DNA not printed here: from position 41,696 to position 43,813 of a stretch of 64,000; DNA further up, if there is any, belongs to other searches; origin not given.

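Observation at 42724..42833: In-frame palindromic insertion built from tandem octamers inside an essential-looking carboxyltransferase gene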

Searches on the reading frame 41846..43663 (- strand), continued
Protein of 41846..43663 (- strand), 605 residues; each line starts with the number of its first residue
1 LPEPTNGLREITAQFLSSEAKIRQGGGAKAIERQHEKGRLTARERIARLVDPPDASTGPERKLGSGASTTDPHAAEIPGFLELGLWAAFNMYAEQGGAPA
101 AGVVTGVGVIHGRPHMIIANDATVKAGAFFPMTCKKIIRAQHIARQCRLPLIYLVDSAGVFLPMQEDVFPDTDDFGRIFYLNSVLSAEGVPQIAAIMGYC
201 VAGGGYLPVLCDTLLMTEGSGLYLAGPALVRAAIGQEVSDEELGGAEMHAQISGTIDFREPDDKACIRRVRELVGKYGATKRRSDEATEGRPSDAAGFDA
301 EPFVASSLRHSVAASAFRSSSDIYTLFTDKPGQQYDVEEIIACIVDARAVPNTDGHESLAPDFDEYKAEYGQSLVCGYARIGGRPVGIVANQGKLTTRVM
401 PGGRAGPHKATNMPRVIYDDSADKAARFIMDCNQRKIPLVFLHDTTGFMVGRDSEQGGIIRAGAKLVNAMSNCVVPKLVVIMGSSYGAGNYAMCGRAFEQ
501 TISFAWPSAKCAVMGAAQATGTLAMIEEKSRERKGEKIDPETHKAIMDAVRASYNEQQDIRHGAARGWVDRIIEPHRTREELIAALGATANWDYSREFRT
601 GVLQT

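Call 14: find_homologous_proteins(query=window:41846-43663:-, max_evalue=1e-50)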
Query window:41846-43663:- (605 aa): 8000 proteins with E <= 1e-50 among 8000 candidates; the best 120 are listed.
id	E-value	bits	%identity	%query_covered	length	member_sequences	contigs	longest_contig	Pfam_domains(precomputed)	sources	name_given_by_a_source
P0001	0.0e+0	1343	98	100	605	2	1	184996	PF01039.28,PF03255.20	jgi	-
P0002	0.0e+0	1151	82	99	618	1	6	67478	PF01039.28,PF03255.20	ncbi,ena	-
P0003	0.0e+0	1142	85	99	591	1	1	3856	PF01039.28,PF03255.20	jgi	jgi:acetyl-CoA carboxylase carboxyltransferase component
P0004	0.0e+0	1129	83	99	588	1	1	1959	PF01039.28,PF03255.20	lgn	-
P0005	0.0e+0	1124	82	99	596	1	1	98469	PF01039.28,PF03255.20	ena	-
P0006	0.0e+0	1099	82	100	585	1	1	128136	PF01039.28,PF03255.20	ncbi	ncbi:MAG: acyl-CoA carboxylase subunit beta [Phycisphaerales bacterium JB054]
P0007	0.0e+0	1067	81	98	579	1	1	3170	PF01039.28,PF03255.20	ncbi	ncbi:MAG: acyl-CoA carboxylase subunit beta [Phycisphaerales bacterium JB041]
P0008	0.0e+0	1066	-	-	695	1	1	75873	PF01039.28,PF03255.20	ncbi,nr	ncbi:MAG: hypothetical protein IT431_01445 [Phycisphaerales bacterium]|nr:hypothetical protein [Phyc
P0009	0.0e+0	1056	79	100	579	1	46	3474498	PF01039.28,PF06833.17,PF03255.20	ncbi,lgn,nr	ncbi:MAG: acyl-CoA carboxylase subunit beta [Phycisphaerales bacterium]|nr:acyl-CoA carboxylase subu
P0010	0.0e+0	1054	77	99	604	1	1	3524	PF01039.28,PF03255.20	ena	-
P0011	0.0e+0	1054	80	98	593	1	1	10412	PF01039.28,PF03255.20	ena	-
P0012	0.0e+0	1050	79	100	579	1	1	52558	PF01039.28,PF06833.17,PF03255.20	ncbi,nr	ncbi:MAG TPA: acyl-CoA carboxylase subunit beta [Phycisphaerales bacterium]|nr:acyl-CoA carboxylase 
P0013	0.0e+0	1050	78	100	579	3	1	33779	PF01039.28,PF03255.20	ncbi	-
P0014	0.0e+0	1050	79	99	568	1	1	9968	PF01039.28,PF03255.20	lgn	-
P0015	0.0e+0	1049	78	99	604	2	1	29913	PF01039.28,PF03255.20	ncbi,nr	ncbi:MAG: carboxyl transferase domain-containing protein [Planctomycetota bacterium]|nr:carboxyl tra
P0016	0.0e+0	1049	78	98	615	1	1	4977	PF01039.28,PF03255.20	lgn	-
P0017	0.0e+0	1046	77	99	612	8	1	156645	PF01039.28,PF03255.20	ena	-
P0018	0.0e+0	1046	74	100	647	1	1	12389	PF01039.28,PF06833.17,PF03255.20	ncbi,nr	ncbi:MAG: hypothetical protein KIS87_11545 [Phycisphaeraceae bacterium]|nr:hypothetical protein [Phy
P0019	0.0e+0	1037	78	100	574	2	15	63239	PF01039.28,PF06833.17,PF03255.20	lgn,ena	-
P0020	0.0e+0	1033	77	98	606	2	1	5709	PF01039.28,PF03255.20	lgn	-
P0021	0.0e+0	1033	75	100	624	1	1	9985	PF01039.28,PF03255.20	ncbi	-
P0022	0.0e+0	1032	77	100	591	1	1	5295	PF01039.28,PF03255.20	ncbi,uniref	ncbi:Acetyl-coenzyme A carboxyl transferase alpha chain / Acetyl-coenzyme A carboxyl transferase bet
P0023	0.0e+0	1025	77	99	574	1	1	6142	PF01039.28,PF03255.20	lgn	-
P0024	0.0e+0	1024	76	98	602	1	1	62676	PF01039.28,PF03255.20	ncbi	-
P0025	0.0e+0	1017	75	99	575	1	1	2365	PF01039.28,PF03255.20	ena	-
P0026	0.0e+0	1014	76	100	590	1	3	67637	PF01039.28,PF03255.20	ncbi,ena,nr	ncbi:MAG: methylcrotonoyl-CoA carboxylase [Phycisphaerae bacterium]|nr:methylcrotonoyl-CoA carboxyla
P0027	0.0e+0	1012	75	98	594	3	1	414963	PF01039.28,PF03255.20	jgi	jgi:acetyl-CoA carboxylase carboxyltransferase component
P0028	0.0e+0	1010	75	100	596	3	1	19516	PF01039.28,PF03255.20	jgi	-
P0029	1.4e-298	1009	76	100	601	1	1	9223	PF01039.28,PF06833.17,PF03255.20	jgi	jgi:3-methylcrotonyl-CoA carboxylase beta subunit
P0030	2.2e-298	1009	74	100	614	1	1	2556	PF01039.28,PF03255.20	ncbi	-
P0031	3.2e-297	1005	75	99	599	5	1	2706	PF01039.28,PF03255.20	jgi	-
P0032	1.5e-296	1003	75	98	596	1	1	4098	PF01039.28,PF03255.20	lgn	-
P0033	3.1e-296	1002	75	98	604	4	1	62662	PF01039.28,PF03255.20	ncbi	-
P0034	8.9e-295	997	75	98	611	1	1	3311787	PF01039.28,PF03255.20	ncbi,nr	ncbi:MAG: acyl-CoA carboxylase subunit beta [Phycisphaeraceae bacterium]|nr:MAG: acyl-CoA carboxylas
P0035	4.4e-294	995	75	98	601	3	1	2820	PF01039.28,PF03255.20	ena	-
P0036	1.3e-293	993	74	100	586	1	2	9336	PF01039.28,PF03255.20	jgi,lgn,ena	-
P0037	7.2e-293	991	74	100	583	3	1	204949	PF01039.28,PF06833.17,PF03255.20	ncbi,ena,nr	ncbi:MAG: acyl-CoA carboxylase subunit beta [Phycisphaeraceae bacterium]|nr:acyl-CoA carboxylase sub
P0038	9.6e-293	990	72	100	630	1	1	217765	PF01039.28,PF03255.20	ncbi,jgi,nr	ncbi:MAG: carboxyl transferase domain-containing protein [Phycisphaerales bacterium]|jgi:acetyl-CoA 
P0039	2.5e-292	989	74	99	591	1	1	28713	PF01039.28,PF03255.20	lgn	-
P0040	1.6e-291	986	74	99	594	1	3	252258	PF01039.28,PF03255.20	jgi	jgi:acetyl-CoA carboxylase carboxyltransferase component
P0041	1.8e-291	986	73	99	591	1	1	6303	PF01039.28,PF03255.20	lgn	-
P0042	2.4e-291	985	74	100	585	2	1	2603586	PF01039.28,PF03255.20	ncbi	ncbi:MAG: carboxyl transferase domain-containing protein [Planctomycetota bacterium]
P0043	3.5e-291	985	71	99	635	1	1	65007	PF01039.28,PF03255.20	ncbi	-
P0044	4.5e-291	985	74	99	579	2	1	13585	PF01039.28,PF03255.20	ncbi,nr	ncbi:MAG: acyl-CoA carboxylase subunit beta [Planctomycetota bacterium]|nr:MAG: acyl-CoA carboxylase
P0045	8.5e-291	984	73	100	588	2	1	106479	PF01039.28,PF03255.20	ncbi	-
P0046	9.4e-291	984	73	100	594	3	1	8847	PF01039.28,PF03255.20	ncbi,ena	-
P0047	1.0e-290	983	73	99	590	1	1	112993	PF01039.28,PF03255.20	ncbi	-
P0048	2.7e-290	982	72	100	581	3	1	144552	PF01039.28,PF03255.20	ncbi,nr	ncbi:MAG: acyl-CoA carboxylase subunit beta [Phycisphaerales bacterium]|nr:MAG: acyl-CoA carboxylase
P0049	4.3e-290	981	73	99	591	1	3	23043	PF01039.28,PF03255.20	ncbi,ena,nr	ncbi:MAG: acyl-CoA carboxylase subunit beta [Phycisphaerales bacterium]|nr:acyl-CoA carboxylase subu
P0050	5.2e-290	981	74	100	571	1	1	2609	PF01039.28,PF03255.20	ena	-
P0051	8.3e-290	980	73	100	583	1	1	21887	PF01039.28,PF03255.20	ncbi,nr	ncbi:MAG: acyl-CoA carboxylase subunit beta [Planctomycetes bacterium]|nr:acyl-CoA carboxylase subun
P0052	2.5e-289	979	72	100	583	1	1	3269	PF01039.28,PF03255.20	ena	-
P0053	1.1e-288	977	72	99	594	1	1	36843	PF01039.28,PF03255.20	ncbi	-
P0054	1.1e-288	977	74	99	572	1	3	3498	PF01039.28,PF03255.20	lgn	-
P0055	1.5e-288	976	73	99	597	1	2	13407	PF01039.28,PF03255.20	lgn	-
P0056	2.3e-288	976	73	100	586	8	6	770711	PF01039.28,PF03255.20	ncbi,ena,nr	ncbi:MAG: acyl-CoA carboxylase subunit beta [Phycisphaera sp.]|nr:acyl-CoA carboxylase subunit beta 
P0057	3.1e-288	975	72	98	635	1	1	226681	PF01039.28,PF03255.20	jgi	jgi:acetyl-CoA carboxylase carboxyltransferase component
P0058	3.6e-288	975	73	100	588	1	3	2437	PF01039.28,PF03255.20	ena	-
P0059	8.4e-288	974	70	100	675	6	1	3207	PF01039.28,PF03255.20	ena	-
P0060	1.5e-287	973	74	100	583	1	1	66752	PF01039.28,PF03255.20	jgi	jgi:acetyl-CoA carboxylase carboxyltransferase component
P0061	1.7e-287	973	72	98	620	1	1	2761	PF01039.28,PF03255.20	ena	-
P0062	2.1e-287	972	73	100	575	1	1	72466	PF01039.28,PF03255.20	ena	-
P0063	4.7e-287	971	73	100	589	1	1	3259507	PF01039.28,PF03255.20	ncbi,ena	-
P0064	2.6e-286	969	74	99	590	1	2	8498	PF01039.28,PF06833.17,PF03255.20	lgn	-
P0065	5.1e-286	968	73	100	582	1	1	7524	PF01039.28,PF03255.20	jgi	jgi:acetyl-CoA carboxylase carboxyltransferase component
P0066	1.5e-285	966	72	100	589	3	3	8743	PF01039.28,PF03255.20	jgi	-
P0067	1.8e-285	966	74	100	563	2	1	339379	PF01039.28,PF03255.20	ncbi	ncbi:MAG: acyl-CoA carboxylase subunit beta [Phycisphaerales bacterium]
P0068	6.5e-285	964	73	100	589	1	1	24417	PF01039.28,PF03255.20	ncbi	-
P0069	7.5e-285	964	73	100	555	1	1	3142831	PF01039.28,PF03255.20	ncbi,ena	-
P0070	7.9e-285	964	74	99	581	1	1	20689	PF01039.28,PF03255.20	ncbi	ncbi:MAG: acyl-CoA carboxylase subunit beta [Phycisphaerales bacterium]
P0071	1.2e-284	963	74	95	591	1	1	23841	PF01039.28,PF03255.20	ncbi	-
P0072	1.4e-284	963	74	99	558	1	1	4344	PF01039.28,PF03255.20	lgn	-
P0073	1.8e-284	963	74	100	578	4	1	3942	PF01039.28,PF03255.20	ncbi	ncbi:MAG: carboxyl transferase domain-containing protein [Planctomycetota bacterium]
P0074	1.8e-284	963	72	100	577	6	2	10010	PF01039.28,PF03255.20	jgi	jgi:acetyl-CoA carboxylase carboxyltransferase component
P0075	2.0e-284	963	72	99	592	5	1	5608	PF01039.28,PF03255.20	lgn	-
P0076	3.0e-284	962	73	99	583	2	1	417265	PF01039.28,PF03255.20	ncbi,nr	ncbi:MAG: acyl-CoA carboxylase subunit beta [Phycisphaeraceae bacterium]|nr:acyl-CoA carboxylase sub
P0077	6.2e-284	961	73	99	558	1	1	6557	PF01039.28,PF03255.20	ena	-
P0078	6.9e-284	961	72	100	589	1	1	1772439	PF01039.28,PF03255.20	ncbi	-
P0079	7.3e-284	961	72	98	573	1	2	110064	PF01039.28,PF03255.20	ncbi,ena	-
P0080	7.8e-284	961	72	100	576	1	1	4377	PF01039.28,PF03255.20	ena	-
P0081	1.8e-283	959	72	100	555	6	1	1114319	PF01039.28,PF03255.20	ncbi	ncbi:MAG: acyl-CoA carboxylase subunit beta [Phycisphaerales bacterium]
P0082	2.6e-283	959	73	99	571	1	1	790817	PF01039.28,PF03255.20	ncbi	-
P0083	3.4e-283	959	-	-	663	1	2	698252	PF01039.28,PF03255.20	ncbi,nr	ncbi:MAG: hypothetical protein KF757_07405 [Phycisphaeraceae bacterium]|nr:hypothetical protein [Phy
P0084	4.8e-283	958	72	100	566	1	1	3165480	PF01039.28,PF03255.20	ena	-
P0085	5.1e-283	958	73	100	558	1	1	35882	PF01039.28,PF03255.20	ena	-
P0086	8.5e-283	957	75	99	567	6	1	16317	PF01039.28,PF03255.20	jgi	jgi:acetyl-CoA carboxylase carboxyltransferase component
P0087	9.4e-283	957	73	100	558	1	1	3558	PF01039.28,PF03255.20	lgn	-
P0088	9.8e-283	957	73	99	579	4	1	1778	PF01039.28,PF03255.20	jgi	jgi:acetyl-CoA carboxylase carboxyltransferase component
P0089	1.5e-282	956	-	-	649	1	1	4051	PF01039.28,PF03255.20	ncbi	ncbi:MAG: acyl-CoA carboxylase subunit beta [Phycisphaerales bacterium JB058]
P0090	2.0e-282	956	71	99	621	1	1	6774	PF01039.28,PF03255.20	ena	-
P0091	2.1e-282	956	71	100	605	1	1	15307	PF01039.28,PF03255.20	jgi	jgi:3-methylcrotonyl-CoA carboxylase beta subunit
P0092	3.0e-282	955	73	100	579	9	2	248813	PF01039.28,PF03255.20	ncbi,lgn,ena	-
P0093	5.2e-282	955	73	100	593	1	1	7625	PF01039.28,PF03255.20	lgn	-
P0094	5.8e-282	954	73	99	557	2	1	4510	PF01039.28,PF03255.20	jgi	jgi:acetyl-CoA carboxylase carboxyltransferase component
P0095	5.9e-282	954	73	100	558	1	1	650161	PF01039.28,PF03255.20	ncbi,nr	ncbi:MAG: acyl-CoA carboxylase subunit beta [Phycisphaeraceae bacterium]|nr:acyl-CoA carboxylase sub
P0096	6.5e-282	954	71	99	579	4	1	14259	PF01039.28,PF03255.20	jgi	jgi:3-methylcrotonyl-CoA carboxylase beta subunit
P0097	6.7e-282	954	73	98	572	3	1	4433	PF01039.28,PF03255.20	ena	-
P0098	1.1e-281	954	72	100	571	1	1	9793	PF01039.28,PF03255.20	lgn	-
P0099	1.3e-281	953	72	100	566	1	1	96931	PF01039.28,PF03255.20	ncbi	ncbi:MAG: acyl-CoA carboxylase subunit beta [Phycisphaerales bacterium JB037]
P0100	1.3e-281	953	73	99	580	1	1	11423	PF01039.28,PF03255.20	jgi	jgi:acetyl-CoA carboxylase carboxyltransferase component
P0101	1.4e-281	953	73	99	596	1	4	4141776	PF01039.28,PF03255.20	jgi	jgi:acetyl-CoA carboxylase carboxyltransferase component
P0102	1.5e-281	953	72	100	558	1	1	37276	PF01039.28,PF03255.20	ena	-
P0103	1.8e-281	953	73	100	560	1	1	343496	PF01039.28,PF03255.20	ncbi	-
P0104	2.0e-281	953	74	99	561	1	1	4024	PF01039.28,PF03255.20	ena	-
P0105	2.8e-281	952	72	99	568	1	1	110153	PF01039.28,PF03255.20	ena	-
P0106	3.0e-281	952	73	99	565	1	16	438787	PF01039.28,PF03255.20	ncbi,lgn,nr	ncbi:MAG: acyl-CoA carboxylase subunit beta [Phycisphaerales bacterium]|nr:acyl-CoA carboxylase subu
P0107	3.9e-281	952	72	99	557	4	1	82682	PF01039.28,PF03255.20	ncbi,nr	ncbi:MAG: acyl-CoA carboxylase subunit beta [Phycisphaerales bacterium]|nr:acyl-CoA carboxylase subu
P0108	4.1e-281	952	72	99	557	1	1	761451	PF01039.28,PF03255.20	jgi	jgi:3-methylcrotonyl-CoA carboxylase beta subunit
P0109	4.6e-281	952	73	99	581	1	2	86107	PF01039.28,PF06833.17,PF03255.20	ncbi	-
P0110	4.7e-281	952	72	99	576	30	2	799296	PF01039.28,PF03255.20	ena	-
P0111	5.6e-281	951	73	100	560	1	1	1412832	PF01039.28,PF03255.20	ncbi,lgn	ncbi:MAG: acyl-CoA carboxylase subunit beta [Phycisphaerales bacterium]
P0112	1.3e-280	950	75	96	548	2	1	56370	PF01039.28,PF03255.20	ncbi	ncbi:MAG: acyl-CoA carboxylase subunit beta [Phycisphaerales bacterium]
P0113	1.6e-280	950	71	100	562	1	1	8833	PF01039.28,PF03255.20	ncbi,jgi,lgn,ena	jgi:acetyl-CoA carboxylase carboxyltransferase component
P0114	1.9e-280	949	73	99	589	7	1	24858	PF01039.28,PF03255.20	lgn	-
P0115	2.5e-280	949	71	98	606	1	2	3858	PF01039.28,PF03255.20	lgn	-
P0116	3.4e-280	949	72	100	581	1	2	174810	PF01039.28,PF03255.20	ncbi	-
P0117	3.4e-280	949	72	100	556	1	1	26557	PF01039.28,PF03255.20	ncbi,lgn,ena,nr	ncbi:MAG TPA: acyl-CoA carboxylase subunit beta [Phycisphaerales bacterium]|nr:acyl-CoA carboxylase 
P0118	4.7e-280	948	72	99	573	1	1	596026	PF01039.28,PF03255.20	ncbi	ncbi:MAG: carboxyl transferase domain-containing protein [Phycisphaerales bacterium]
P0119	6.4e-280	948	71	100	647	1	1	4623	PF01039.28,PF03255.20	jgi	-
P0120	7.0e-280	948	72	99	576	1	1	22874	PF01039.28,PF03255.20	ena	-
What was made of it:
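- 41846..43663 (-): Host gene: 605-aa acyl-CoA carboxylase carboxyltransferase (beta) subunit, MCC-beta/AccD1-like. Orthologues are named acyl-CoA carboxylase beta / methylcrotonoyl-CoA carboxylase in Phycisphaerales (call 14).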

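Call 17: find_encoding_contigs(protein=P0002, flank=10000, max_places=1)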
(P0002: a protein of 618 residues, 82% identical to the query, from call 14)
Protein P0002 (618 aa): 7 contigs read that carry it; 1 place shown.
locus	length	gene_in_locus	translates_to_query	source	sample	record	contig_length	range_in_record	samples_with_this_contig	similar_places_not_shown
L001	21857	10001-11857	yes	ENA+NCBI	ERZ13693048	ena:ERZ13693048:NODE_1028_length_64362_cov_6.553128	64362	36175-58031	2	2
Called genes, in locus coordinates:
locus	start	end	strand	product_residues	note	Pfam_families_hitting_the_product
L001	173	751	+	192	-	PF12728:HTH_17, PF00072:Response_reg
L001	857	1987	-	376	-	PF05343:Peptidase_M42, PF01546:Peptidase_M20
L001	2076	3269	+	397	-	PF01571:GCV_T, PF08669:GCV_T_C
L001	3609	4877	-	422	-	-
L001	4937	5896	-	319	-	PF00383:dCMP_cyt_deam_1, PF14437:MafB19-deam (weak), PF01872:RibD_C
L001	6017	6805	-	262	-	-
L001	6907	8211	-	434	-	PF01351:RNase_HII (faint)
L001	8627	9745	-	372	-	PF00154:RecA_N, PF08423:Rad51, PF06745:ATPase (faint), PF02283:CobU (faint), PF21096:RecA_C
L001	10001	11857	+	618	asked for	PF01039:Carboxyl_trans, PF03255:ACCA (faint)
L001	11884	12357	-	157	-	-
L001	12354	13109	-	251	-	-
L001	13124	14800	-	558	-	PF00890:FAD_binding_2, PF01266:DAO (faint), PF03486:HI0933_like (faint), PF07992:Pyr_redox_2 (faint), PF02910:Succ_DH_flav_C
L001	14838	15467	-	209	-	PF12867:DinB_2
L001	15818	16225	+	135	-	PF13279:4HBT_2 (weak), PF03061:4HBT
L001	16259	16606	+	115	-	PF13466:STAS_2, PF01740:STAS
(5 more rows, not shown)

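Call 18: find_encoding_contigs(protein=P0005, flank=10000, max_places=1)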
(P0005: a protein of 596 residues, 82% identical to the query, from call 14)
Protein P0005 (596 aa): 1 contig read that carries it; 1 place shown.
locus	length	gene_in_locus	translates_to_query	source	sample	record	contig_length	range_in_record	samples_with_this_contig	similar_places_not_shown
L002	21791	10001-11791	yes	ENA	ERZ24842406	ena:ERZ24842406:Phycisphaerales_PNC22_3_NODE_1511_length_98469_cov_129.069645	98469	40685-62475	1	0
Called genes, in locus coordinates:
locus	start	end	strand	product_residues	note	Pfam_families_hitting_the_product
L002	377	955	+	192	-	PF12728:HTH_17, PF00072:Response_reg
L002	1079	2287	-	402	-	PF05343:Peptidase_M42, PF01546:Peptidase_M20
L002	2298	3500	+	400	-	PF01571:GCV_T, PF08669:GCV_T_C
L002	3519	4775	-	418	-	-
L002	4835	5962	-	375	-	PF00383:dCMP_cyt_deam_1, PF01872:RibD_C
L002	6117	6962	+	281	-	-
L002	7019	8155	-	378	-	PF01351:RNase_HII (faint)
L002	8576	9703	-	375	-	PF00154:RecA_N, PF08423:Rad51, PF06745:ATPase (faint), PF27531:MT3502_N (weak), PF02283:CobU (faint), PF21096:RecA_C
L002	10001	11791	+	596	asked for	PF01039:Carboxyl_trans, PF03255:ACCA (faint)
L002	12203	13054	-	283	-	PF03618:Kinase-PPPase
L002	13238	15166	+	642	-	PF13522:GATase_6, PF13537:GATase_7, PF00733:Asn_synthase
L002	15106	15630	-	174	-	PF13302:Acetyltransf_3, PF13420:Acetyltransf_4, PF00583:Acetyltransf_1, PF13508:Acetyltransf_7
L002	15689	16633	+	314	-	PF04187:Cofac_haem_bdg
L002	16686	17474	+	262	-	PF07963:N_methyl (weak)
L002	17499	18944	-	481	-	PF01841:Transglut_core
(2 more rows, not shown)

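Call 19: find_encoding_contigs(protein=P0026, flank=10000, max_places=1)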
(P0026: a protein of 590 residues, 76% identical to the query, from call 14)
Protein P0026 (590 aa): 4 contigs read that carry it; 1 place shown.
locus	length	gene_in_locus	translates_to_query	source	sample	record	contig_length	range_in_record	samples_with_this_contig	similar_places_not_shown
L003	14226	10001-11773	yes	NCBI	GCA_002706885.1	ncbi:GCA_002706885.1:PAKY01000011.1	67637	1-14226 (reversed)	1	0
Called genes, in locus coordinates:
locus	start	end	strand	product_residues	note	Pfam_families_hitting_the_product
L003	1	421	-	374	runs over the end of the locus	PF00383:dCMP_cyt_deam_1, PF14437:MafB19-deam, PF01872:RibD_C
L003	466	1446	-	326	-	PF01351:RNase_HII (faint)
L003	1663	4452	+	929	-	-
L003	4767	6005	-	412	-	PF00154:RecA_N, PF06745:ATPase (faint), PF08423:Rad51, PF27531:MT3502_N (faint), PF21096:RecA_C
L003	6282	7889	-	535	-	PF00450:Peptidase_S10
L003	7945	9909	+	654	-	PF09972:DUF2207, PF20990:DUF2207_C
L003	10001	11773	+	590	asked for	PF01039:Carboxyl_trans, PF03255:ACCA (faint)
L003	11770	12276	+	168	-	PF20225:DUF6584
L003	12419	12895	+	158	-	-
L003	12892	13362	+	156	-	-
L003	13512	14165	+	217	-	-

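Call 20: find_encoding_contigs(protein=P0001, flank=10000, max_places=1)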
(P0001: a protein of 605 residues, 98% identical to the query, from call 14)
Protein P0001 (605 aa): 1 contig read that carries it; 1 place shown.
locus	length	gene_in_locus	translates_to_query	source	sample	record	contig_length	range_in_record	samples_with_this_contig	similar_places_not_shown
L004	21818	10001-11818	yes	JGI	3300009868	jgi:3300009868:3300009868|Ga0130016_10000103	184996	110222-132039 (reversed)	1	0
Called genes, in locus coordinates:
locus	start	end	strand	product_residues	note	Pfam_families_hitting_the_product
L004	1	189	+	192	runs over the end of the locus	PF12728:HTH_17, PF00072:Response_reg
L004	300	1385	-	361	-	PF05343:Peptidase_M42, PF04389:Peptidase_M28 (faint), PF02127:Peptidase_M18 (faint), PF01546:Peptidase_M20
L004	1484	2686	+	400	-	PF01571:GCV_T, PF08669:GCV_T_C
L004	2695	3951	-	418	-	-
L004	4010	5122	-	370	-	PF00383:dCMP_cyt_deam_1, PF14437:MafB19-deam (weak), PF01872:RibD_C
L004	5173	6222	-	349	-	PF01351:RNase_HII (faint)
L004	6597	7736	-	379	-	PF00154:RecA_N, PF06745:ATPase (faint), PF08423:Rad51, PF02283:CobU (weak), PF21096:RecA_C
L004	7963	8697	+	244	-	-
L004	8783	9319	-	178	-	-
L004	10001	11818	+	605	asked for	PF01039:Carboxyl_trans, PF03255:ACCA (weak)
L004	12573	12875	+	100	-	PF01909:NTP_transf_2, PF18765:Polbeta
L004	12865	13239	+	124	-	PF01934:HepT-like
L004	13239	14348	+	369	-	PF04616:Glyco_hydro_43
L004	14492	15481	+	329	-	PF09754:PAC2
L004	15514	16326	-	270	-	-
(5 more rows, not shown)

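Call 21: find_encoding_contigs(protein=P0004, flank=10000, max_places=1)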
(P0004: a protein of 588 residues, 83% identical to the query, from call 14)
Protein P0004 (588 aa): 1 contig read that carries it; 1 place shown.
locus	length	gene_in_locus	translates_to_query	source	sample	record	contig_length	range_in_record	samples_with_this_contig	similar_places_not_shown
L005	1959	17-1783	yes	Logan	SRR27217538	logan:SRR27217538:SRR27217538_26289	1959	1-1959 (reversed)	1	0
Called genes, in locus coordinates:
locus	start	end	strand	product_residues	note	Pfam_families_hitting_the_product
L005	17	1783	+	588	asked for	PF01039:Carboxyl_trans, PF03255:ACCA (weak)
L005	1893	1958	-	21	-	?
